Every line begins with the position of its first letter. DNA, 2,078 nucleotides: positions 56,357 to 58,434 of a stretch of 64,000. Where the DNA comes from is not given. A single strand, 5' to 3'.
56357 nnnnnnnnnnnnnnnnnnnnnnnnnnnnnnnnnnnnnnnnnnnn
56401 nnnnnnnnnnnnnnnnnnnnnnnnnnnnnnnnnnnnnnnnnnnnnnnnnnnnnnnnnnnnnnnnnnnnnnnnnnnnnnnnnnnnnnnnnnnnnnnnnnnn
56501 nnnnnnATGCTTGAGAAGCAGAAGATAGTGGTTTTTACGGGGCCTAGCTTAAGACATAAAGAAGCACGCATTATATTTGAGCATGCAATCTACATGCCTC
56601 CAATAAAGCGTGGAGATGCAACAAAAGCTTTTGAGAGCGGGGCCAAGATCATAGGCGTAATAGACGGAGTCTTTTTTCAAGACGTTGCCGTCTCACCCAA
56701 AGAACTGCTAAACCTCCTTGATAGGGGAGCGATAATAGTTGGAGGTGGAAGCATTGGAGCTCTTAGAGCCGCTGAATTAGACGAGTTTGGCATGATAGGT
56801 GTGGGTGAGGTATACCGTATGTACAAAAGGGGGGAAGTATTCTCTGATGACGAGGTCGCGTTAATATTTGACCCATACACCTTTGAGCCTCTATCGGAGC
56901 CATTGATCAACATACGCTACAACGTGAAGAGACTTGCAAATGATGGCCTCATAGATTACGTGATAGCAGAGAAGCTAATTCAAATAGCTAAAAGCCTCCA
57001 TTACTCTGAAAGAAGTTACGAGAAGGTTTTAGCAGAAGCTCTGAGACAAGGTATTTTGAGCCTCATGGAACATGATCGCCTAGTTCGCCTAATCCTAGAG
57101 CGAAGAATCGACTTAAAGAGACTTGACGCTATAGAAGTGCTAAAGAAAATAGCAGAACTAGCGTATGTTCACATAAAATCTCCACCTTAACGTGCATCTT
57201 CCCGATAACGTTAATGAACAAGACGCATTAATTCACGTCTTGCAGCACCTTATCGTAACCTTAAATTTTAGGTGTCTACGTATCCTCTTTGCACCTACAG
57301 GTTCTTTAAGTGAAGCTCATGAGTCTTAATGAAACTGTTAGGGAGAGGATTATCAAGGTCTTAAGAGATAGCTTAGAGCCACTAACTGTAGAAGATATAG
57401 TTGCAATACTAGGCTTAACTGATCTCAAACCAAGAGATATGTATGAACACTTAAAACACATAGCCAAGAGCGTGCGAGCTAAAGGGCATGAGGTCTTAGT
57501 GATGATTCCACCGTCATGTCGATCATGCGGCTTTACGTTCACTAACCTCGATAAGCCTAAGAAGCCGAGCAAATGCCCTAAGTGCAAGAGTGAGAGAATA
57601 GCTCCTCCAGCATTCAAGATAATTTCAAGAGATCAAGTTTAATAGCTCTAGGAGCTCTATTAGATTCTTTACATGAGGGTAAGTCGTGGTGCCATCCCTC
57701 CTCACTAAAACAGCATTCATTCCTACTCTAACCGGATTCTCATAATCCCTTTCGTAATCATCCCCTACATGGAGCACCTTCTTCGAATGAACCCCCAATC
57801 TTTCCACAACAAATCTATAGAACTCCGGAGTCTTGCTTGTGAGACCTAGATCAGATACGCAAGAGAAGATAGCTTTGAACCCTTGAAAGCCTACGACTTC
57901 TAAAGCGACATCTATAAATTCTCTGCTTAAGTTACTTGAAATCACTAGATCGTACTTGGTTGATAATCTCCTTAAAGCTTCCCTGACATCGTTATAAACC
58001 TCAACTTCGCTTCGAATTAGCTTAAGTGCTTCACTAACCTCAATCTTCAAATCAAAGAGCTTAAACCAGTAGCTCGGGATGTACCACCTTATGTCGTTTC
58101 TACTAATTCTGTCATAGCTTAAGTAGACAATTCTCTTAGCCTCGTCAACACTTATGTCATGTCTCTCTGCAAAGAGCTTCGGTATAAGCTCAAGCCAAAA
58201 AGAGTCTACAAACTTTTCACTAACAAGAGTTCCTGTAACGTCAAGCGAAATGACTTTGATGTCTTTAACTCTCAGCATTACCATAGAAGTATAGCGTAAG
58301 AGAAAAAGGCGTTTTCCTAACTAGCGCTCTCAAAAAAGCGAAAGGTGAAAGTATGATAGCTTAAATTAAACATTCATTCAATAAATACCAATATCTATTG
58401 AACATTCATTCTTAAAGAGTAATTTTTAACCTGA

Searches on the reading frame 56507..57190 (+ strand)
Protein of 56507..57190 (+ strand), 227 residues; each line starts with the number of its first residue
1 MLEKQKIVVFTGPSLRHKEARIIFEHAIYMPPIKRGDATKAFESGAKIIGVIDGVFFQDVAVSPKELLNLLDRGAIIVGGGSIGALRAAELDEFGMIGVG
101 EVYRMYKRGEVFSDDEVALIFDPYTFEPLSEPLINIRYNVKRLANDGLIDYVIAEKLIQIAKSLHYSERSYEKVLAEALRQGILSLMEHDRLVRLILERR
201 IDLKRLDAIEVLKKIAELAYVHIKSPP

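Call 3: search_protein_families(library=pfam, proteins=[window:56507-57190:+], max_evalue=0.01)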
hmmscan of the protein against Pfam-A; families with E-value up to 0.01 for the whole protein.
window:56507-57190:+ (227 aa): 1 family
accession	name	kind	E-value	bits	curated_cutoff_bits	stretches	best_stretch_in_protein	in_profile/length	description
PF07812.18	TfuA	-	5.6e-42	142.7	30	1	53-170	1-119/119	TfuA-like protein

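Call 4: search_protein_families(library=ncbifam, proteins=[window:56507-57190:+], max_evalue=0.01)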
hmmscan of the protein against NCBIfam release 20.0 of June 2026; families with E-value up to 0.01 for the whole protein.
window:56507-57190:+ (227 aa): 1 family
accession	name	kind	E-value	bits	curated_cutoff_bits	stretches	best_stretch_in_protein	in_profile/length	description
NF033432.0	ThioGly_TfuA_rel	equivalog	2.8e-79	265.4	235.2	1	6-217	1-210/211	TfuA-related McrA-glycine thioamidation protein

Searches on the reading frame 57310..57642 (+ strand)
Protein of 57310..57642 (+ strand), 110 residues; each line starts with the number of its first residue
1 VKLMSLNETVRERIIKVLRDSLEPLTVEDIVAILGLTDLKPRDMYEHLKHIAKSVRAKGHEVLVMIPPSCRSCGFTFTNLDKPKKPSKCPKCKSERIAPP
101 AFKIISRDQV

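Call 3: search_protein_families(library=pfam, proteins=[window:57310-57642:+], max_evalue=0.01)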
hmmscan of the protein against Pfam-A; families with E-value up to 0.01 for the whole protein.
window:57310-57642:+ (110 aa): 7 families
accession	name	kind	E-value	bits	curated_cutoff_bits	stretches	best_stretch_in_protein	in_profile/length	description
PF21476.4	PF0610-like_N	-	2.5e-16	60.1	33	1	9-62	1-49/50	PF0610-like, N-terminal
PF23470.1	Zn_ribbon_PF0610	-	4.8e-09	36.3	26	1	67-106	1-38/39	PF0610 rubredoxin-like zinc beta-ribbon domain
PF01155.25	HypA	-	0.00056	20.4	28.9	1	5-97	5-97/112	Hydrogenase/urease nickel incorporation, metallochaperone, hypA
PF05191.20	ADK_lid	-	0.00068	19.9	26.6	1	70-96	4-31/36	Adenylate kinase, active site lid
PF09723.15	Zn_ribbon_8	-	0.0008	19.8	34.4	1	70-95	8-35/41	Zinc ribbon domain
PF21349.2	RUBY_RBDX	-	0.0018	18.1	26.5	1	70-94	3-24/30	Rubrerythrin, rubredoxin-like domain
PF06221.18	zf-C2HC5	-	0.0035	17.7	25.8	1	57-97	8-45/54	Putative zinc finger motif, C2HC5-type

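Call 4: search_protein_families(library=ncbifam, proteins=[window:57310-57642:+], max_evalue=0.01)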
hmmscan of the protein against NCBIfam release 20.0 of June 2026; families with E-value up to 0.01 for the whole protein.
window:57310-57642:+ (110 aa): 1 family
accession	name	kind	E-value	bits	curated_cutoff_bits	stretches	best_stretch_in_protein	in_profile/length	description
TIGR02605.1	CxxC_CxxC_SSSS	subfamily_domain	0.00014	21.8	31.3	1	70-96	8-36/52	FmdB family zinc ribbon protein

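Call 41: find_homologous_proteins(query=window:57319-57639:+)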
Query window:57319-57639:+ (107 aa): 36 proteins with E <= 0.001 among 38 candidates.
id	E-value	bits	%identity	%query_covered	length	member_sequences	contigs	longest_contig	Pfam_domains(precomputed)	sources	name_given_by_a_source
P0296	2.2e-64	232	100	100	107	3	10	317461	PF23470.1,PF21476.5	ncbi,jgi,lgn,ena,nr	ncbi:MAG: hypothetical protein QXD66_02135 [Candidatus Nezhaarchaeales archaeon]|nr:MAG: transcripti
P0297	2.0e-56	206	85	100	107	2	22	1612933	PF23470.1,PF21476.5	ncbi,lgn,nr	ncbi:MAG: transcriptional regulator [Candidatus Nezhaarchaeota archaeon]|nr:transcriptional regulato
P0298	7.6e-54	198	82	97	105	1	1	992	PF23470.1,PF21476.5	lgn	-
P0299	8.7e-53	195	79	100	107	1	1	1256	PF23470.1,PF21476.5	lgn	-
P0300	1.1e-52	194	81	98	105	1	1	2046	PF23470.1,PF21476.5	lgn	-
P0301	3.7e-50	186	77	100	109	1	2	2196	PF23470.1,PF21476.5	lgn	-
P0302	5.2e-50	186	85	91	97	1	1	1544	PF23470.1,PF21476.5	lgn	-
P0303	1.0e-48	182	74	99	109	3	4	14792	PF23470.1,PF21476.5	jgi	-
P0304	2.2e-48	181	73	100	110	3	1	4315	PF23470.1,PF21476.5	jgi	-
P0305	3.5e-48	180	73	99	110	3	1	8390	PF23470.1,PF21476.5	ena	-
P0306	1.7e-47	178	71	100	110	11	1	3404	PF23470.1,PF21476.5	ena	-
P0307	4.1e-47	177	71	100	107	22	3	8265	PF23470.1,PF21476.5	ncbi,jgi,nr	ncbi:MAG: transcriptional regulator [Candidatus Verstraetearchaeota archaeon]|jgi:predicted Zn-ribbo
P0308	2.2e-46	174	73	97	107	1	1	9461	PF23470.1,PF21476.5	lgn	-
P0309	2.7e-45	171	71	100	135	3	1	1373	PF23470.1,PF21476.5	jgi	jgi:predicted Zn-ribbon and HTH transcriptional regulator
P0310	4.5e-45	170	70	97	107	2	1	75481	PF23470.1,PF21476.5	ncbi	ncbi:MAG: hypothetical protein QW701_06595 [Candidatus Nezhaarchaeales archaeon]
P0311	6.5e-45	169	68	99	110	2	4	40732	PF23470.1,PF21476.5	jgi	-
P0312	2.0e-44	168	69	100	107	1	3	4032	PF23470.1,PF21476.5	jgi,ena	-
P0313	5.9e-42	160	68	97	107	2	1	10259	PF23470.1,PF21476.5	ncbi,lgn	ncbi:MAG: transcriptional regulator [Candidatus Nezhaarchaeales archaeon]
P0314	5.1e-39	151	65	96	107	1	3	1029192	PF23470.1,PF21476.5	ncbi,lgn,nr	ncbi:MAG: transcriptional regulator [Candidatus Nezhaarchaeota archaeon]|nr:transcriptional regulato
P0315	9.4e-39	150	71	88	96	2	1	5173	PF23470.1,PF21476.5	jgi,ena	-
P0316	7.6e-37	144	63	96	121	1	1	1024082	PF23470.1,PF21476.5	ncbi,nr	ncbi:MAG: transcriptional regulator [Candidatus Nezhaarchaeota archaeon]|nr:transcriptional regulato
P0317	5.7e-33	131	66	91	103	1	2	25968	PF23470.1,PF21476.5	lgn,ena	-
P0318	6.5e-32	128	62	91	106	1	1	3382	PF23470.1,PF21476.5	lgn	-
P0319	2.9e-31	126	58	92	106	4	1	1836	PF23470.1,PF21476.5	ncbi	ncbi:MAG: transcriptional regulator [Zestosphaera sp.]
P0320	1.3e-30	124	65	91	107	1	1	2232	PF23470.1,PF21476.5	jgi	jgi:hypothetical protein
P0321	1.3e-29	120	58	91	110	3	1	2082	PF23470.1,PF21476.5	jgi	-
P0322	1.4e-29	120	56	96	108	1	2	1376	PF23470.1,PF21476.5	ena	-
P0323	1.5e-29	120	58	92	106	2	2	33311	PF23470.1,PF21476.5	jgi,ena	-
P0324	4.0e-29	119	56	93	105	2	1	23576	PF23470.1,PF21476.5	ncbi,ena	-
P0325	7.1e-29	118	57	94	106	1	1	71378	PF23470.1,PF21476.5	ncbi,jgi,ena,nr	ncbi:MAG: transcriptional regulator [archaeon GB-1867-035]|nr:transcriptional regulator [Candidatus 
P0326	8.4e-29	118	58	94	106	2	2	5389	PF23470.1,PF21476.5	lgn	-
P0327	1.5e-28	117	57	94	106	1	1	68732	PF23470.1,PF21476.5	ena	-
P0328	8.6e-28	114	55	91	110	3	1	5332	PF23470.1,PF21476.5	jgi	-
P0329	1.6e-27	114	59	88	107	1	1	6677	PF23470.1,PF21476.5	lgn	-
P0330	4.3e-26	109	55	90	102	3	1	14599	PF23470.1,PF21476.5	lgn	-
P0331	2.1e-23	100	52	90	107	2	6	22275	PF23470.1,PF21476.5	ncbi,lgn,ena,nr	ncbi:MAG: transcriptional regulator [Thermoproteales archaeon]|nr:transcriptional regulator [Thermop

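Call 42: search_solved_structures(query=window:57319-57639:+, max_evalue=1, show_alignments=1)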
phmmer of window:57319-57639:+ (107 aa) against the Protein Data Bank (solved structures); distinct sequences matched with E-value up to 1: 11.
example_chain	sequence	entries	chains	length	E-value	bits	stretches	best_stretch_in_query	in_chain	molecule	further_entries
2gmg_A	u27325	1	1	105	2.4e-11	47.1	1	6-101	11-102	hypothetical protein Pf0610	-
8cxj_D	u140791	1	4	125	0.43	14.2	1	3-88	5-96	Surface protein R28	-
4fas_D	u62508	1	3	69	0.43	14.2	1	15-68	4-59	NE1300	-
1d0b_A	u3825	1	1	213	0.6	13.7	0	6-51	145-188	INTERNALIN B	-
5n07_A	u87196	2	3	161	0.74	13.4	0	12-50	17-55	HTH-type transcriptional repressor NsrR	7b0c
5n08_A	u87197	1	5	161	0.78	13.4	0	12-50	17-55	HTH-type transcriptional repressor NsrR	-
1otn_A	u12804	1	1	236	0.81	13.3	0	6-51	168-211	Internalin B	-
6m0p_B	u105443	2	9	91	0.82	13.3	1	15-67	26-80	Uncharacterized protein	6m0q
1zin_A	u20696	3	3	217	0.87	13.2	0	66-92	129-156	ADENYLATE KINASE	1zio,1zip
2uzx_A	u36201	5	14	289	0.96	13.1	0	6-67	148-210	INTERNALIN B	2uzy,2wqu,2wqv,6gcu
1h6t_A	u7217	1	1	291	0.98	13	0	6-67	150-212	INTERNALIN B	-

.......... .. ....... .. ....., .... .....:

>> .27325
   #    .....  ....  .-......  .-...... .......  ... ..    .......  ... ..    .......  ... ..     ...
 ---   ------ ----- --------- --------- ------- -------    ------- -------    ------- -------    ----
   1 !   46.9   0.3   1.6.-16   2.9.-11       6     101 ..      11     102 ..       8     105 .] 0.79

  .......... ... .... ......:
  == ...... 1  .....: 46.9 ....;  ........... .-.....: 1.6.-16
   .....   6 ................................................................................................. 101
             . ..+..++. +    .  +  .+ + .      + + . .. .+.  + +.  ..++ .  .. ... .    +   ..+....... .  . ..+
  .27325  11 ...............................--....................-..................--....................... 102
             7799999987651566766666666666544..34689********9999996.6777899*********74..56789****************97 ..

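Call 43: find_encoding_contigs(protein=P0310, flank=6000, max_places=2)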
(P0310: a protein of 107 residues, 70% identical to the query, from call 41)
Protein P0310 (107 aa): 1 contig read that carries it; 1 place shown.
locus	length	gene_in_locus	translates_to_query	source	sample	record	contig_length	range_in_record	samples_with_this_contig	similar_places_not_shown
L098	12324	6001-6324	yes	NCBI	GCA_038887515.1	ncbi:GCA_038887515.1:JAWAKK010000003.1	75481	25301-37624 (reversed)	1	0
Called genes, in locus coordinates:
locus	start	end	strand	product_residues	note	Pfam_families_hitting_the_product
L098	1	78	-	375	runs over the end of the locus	-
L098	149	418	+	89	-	-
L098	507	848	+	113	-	PF00137:ATP-synt_C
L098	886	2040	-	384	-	PF01053:Cys_Met_Meta_PP, PF00155:Aminotran_1_2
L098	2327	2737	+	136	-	PF02675:AdoMet_dc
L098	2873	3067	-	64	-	-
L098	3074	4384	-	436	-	PF00501:AMP-binding, PF14535:AMP-binding_C_2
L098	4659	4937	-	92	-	-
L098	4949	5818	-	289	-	PF01925:TauE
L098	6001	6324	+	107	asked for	PF21476:PF0610-like_N, PF23470:Zn_ribbon_PF0610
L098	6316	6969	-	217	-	PF00702:Hydrolase, PF13419:HAD_2 (weak), PF13242:Hydrolase_like (weak)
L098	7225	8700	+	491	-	PF03951:Gln-synt_N, PF00120:Gln-synt_C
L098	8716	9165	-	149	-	PF03684:UPF0179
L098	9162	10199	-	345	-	PF00465:Fe-ADH, PF13685:Fe-ADH_2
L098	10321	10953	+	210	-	PF00227:Proteasome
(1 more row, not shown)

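Call 44: find_encoding_contigs(protein=P0311, flank=6000, max_places=2)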
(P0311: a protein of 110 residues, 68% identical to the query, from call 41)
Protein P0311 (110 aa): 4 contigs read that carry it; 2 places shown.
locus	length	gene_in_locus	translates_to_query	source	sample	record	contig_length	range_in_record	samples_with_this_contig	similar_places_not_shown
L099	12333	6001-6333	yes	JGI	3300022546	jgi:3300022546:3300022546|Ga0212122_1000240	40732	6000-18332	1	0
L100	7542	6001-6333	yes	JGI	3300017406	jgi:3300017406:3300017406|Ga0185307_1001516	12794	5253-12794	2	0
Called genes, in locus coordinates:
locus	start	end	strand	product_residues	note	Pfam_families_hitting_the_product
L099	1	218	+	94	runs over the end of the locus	-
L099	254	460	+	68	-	PF08068:DKCLD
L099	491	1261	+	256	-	PF01509:TruB_N (faint), PF21238:Pus10_C (weak), PF16198:TruB_C_2, PF01472:PUA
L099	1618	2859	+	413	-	PF00732:GMC_oxred_N, PF00890:FAD_binding_2 (faint), PF01266:DAO, PF07992:Pyr_redox_2 (weak), PF00037:Fer4 (weak), PF12797:Fer4_2 (faint), PF05199:GMC_oxred_C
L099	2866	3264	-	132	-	PF01047:MarR (weak), PF01325:Fe_dep_repress, PF02742:Fe_dep_repr_C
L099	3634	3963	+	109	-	-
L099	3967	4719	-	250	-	-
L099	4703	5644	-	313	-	PF00005:ABC_tran, PF13304:AAA_21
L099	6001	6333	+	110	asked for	PF21476:PF0610-like_N, PF23470:Zn_ribbon_PF0610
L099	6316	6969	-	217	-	PF00702:Hydrolase, PF13419:HAD_2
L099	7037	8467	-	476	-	PF13522:GATase_6, PF13537:GATase_7, PF00156:Pribosyltran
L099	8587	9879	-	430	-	PF27234:MJ0013, PF07282:Cas12f1-like_TNB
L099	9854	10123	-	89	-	-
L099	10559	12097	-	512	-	PF00117:GATase, PF07722:Peptidase_C26, PF02540:NAD_synthase (weak), PF01171:ATP_bind_3 (weak), PF06508:QueC (faint), PF00958:GMP_synt_C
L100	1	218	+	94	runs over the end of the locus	-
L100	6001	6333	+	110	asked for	PF21476:PF0610-like_N, PF23470:Zn_ribbon_PF0610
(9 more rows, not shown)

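Call 45: find_encoding_contigs(protein=P0325, flank=6000, max_places=1)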
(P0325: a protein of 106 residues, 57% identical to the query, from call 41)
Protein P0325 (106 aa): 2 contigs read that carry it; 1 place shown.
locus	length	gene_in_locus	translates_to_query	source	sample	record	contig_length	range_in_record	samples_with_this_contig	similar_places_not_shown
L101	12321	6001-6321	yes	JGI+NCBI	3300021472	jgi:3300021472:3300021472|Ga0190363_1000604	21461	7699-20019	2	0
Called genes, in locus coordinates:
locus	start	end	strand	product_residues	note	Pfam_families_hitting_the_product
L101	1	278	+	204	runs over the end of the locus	PF01558:POR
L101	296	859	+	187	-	PF00857:Isochorismatase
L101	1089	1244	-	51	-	-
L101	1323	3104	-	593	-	PF03169:OPT (weak)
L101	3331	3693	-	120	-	-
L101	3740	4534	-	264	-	PF04055:Radical_SAM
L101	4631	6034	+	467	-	PF04894:Nre_N, PF04895:Nre_C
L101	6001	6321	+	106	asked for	PF21476:PF0610-like_N, PF23470:Zn_ribbon_PF0610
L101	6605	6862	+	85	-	-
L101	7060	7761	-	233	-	-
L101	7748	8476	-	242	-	PF00005:ABC_tran, PF13304:AAA_21 (faint)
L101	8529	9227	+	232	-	-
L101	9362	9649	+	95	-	PF00708:Acylphosphatase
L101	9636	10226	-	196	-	-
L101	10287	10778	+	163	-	PF09512:ThiW, PF12822:ECF_trnsprt (weak)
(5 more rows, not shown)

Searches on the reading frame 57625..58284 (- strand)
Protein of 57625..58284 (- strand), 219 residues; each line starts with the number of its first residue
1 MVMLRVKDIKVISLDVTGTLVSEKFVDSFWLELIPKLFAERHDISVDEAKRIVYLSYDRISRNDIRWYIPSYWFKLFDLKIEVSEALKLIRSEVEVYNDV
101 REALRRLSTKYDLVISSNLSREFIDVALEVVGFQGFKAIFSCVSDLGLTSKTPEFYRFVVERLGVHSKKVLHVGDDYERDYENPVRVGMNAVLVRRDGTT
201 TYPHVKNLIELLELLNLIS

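Call 3: search_protein_families(library=pfam, proteins=[window:57625-58284:-], max_evalue=0.01)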
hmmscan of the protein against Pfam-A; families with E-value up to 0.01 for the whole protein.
window:57625-58284:- (219 aa): 3 families
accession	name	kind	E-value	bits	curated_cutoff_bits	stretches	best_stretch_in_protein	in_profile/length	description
PF00702.32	Hydrolase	-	1.2e-15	58.8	26.4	1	9-181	1-184/191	haloacid dehalogenase-like hydrolase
PF13419.12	HAD_2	-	2e-09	38.2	23.8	1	30-194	16-178/178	Haloacid dehalogenase-like hydrolase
PF13242.12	Hydrolase_like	-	1.6e-06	28.4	22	1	153-200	7-54/75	HAD-hyrolase-like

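Call 4: search_protein_families(library=ncbifam, proteins=[window:57625-58284:-], max_evalue=0.01)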
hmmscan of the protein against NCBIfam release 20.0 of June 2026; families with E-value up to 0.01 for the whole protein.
window:57625-58284:- (219 aa): 20 families
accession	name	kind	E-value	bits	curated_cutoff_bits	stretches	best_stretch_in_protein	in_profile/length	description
NF011564.0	PRK14988.1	equivalog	1.3e-14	54.5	189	1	4-178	5-176/225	GMP/IMP nucleotidase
TIGR01428.1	HAD_type_II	equivalog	4.1e-12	46.5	125.4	1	9-199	1-195/197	haloacid dehalogenase type II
TIGR02253.1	CTE7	subfamily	1.2e-11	44.8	169.75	1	9-200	2-200/221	TIGR02253 family HAD-type hydrolase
TIGR02252.1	DREG-2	subfamily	5.8e-10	39.3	155.2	1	95-193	105-203/203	HAD hydrolase, REG-2-like, family IA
NF008018.0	PRK10748.1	equivalog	1.1e-09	37.8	225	1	88-199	106-212/238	5-amino-6-(5-phospho-D-ribitylamino)uracil phosphatase YigB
TIGR02254.1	YjjG_YfnB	equivalog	1.5e-09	37.7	159.9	1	84-214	86-216/223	YjjG family noncanonical pyrimidine nucleotidase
TIGR01549.1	HAD-SF-IA-v1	subfamily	1.3e-05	25.6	23.3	1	85-185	52-146/149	HAD-IA family hydrolase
NF009695.0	PRK13222.1-2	equivalog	2.4e-05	23.9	225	1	92-176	91-176/226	phosphoglycolate phosphatase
TIGR01662.1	HAD-SF-IIIA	subfamily_domain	4.5e-05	23.6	44.6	1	93-196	23-140/141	HAD-IIIA family hydrolase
TIGR02247.1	HAD-1A3-hyp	subfamily_domain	5.7e-05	22.9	125.4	1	13-198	6-199/211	epoxide hydrolase N-terminal domain-like phosphatase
NF009804.0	PRK13288.1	equivalog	0.0005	19.6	218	1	92-178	79-166/215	pyrophosphatase PpaX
TIGR01458.1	HAD-SF-IIA-hyp3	hypoth_equivalog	0.0014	18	175.95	1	151-196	180-225/257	TIGR01458 family HAD-type hydrolase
NF009697.0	PRK13222.1-4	equivalog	0.0017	17.7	327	0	91-176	90-176/232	phosphoglycolate phosphatase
TIGR01449.2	PGP_bact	equivalog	0.0018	17.8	180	1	94-195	84-185/213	phosphoglycolate phosphatase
NF006976.0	PRK09449.1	equivalog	0.0021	17.6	183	1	96-202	96-203/225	pyrimidine 5'-nucleotidase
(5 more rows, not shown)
